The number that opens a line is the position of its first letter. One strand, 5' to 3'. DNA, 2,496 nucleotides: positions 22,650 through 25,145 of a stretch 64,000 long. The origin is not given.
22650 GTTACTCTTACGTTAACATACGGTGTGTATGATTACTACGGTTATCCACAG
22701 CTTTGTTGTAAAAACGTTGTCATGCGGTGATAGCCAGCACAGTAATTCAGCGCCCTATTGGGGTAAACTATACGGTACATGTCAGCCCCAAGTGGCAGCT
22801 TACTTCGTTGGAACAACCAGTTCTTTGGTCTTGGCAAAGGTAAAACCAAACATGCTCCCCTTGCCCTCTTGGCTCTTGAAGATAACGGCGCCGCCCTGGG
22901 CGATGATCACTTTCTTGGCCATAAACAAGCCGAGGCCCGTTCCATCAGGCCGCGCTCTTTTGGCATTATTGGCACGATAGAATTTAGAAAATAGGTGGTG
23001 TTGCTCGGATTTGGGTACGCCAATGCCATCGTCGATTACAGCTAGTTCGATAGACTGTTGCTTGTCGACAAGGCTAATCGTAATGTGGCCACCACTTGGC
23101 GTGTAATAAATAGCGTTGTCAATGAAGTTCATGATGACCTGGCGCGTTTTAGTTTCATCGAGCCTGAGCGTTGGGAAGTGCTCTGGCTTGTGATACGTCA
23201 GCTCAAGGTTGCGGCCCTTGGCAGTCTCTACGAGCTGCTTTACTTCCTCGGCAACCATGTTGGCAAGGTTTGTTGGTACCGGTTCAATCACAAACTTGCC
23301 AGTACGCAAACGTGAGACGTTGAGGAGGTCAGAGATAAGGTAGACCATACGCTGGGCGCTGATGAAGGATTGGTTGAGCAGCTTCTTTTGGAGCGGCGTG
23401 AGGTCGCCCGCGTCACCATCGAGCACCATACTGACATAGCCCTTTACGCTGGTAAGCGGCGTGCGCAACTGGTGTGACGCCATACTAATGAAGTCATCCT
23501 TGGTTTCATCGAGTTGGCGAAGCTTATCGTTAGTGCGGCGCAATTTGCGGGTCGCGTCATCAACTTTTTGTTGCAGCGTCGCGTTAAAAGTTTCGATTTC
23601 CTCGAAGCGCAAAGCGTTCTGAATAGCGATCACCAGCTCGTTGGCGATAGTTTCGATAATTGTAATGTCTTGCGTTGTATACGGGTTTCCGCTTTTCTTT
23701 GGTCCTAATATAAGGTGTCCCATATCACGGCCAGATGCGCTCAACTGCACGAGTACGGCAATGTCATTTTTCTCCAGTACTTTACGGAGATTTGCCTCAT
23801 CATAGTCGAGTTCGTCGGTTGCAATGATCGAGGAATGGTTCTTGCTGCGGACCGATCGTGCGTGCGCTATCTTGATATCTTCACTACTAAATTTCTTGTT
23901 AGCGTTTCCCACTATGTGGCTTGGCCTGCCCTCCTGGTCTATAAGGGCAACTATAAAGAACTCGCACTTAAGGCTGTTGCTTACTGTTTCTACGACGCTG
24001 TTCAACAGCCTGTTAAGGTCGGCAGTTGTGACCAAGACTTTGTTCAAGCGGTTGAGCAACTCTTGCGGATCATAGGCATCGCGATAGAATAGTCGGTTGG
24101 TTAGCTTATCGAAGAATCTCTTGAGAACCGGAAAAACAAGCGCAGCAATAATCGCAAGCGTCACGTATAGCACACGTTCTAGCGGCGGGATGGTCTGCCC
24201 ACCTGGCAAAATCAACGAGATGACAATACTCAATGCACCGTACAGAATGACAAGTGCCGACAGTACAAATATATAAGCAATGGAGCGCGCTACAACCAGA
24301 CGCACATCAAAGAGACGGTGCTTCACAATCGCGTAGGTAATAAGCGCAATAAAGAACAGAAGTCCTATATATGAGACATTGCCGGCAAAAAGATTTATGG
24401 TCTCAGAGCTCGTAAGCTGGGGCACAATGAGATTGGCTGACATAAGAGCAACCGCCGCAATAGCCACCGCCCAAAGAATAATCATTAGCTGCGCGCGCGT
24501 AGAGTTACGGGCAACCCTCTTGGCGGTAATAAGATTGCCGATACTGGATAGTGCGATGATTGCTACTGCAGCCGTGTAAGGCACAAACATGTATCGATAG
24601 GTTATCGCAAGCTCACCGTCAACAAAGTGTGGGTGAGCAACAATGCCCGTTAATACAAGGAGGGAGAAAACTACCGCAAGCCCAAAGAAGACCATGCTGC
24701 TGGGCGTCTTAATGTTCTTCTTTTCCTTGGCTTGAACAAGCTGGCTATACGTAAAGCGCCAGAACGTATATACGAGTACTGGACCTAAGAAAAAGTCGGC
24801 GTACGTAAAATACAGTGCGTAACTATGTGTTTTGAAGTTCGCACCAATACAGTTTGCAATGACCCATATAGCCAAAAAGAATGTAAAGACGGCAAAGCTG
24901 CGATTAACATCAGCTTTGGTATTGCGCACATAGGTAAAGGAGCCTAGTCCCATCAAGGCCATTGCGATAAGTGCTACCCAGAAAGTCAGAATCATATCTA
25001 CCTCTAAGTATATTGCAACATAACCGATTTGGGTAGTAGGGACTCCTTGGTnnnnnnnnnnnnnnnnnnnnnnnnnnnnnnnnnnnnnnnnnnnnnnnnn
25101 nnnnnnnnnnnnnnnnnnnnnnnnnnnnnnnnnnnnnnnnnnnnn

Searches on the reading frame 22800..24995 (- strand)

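Call 80: search_protein_families(library=pfam, proteins=[window:22800-24995:-], max_evalue=0.001)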
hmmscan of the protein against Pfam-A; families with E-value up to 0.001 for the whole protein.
window:22800-24995:- (731 aa): 5 families
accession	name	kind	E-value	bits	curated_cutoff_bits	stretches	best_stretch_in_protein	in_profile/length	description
PF02518.31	HATPase_c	-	7.5e-23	81.5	26.4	1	613-721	2-108/111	Histidine kinase-, DNA gyrase B-, and HSP90-like ATPase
PF00512.31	HisKA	-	3.1e-16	59.6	26.9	1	499-566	2-66/66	His Kinase A (phospho-acceptor) domain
PF13185.12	GAF_2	-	3.5e-07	30.9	28.6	1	325-459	2-136/136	GAF domain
PF03595.22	SLAC1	-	0.00045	19.9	27.9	1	33-287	3-253/331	Voltage-dependent anion channel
PF13589.12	HATPase_c_3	-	0.00062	20.2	25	0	618-697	4-84/137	Histidine kinase-, DNA gyrase B-, and HSP90-like ATPase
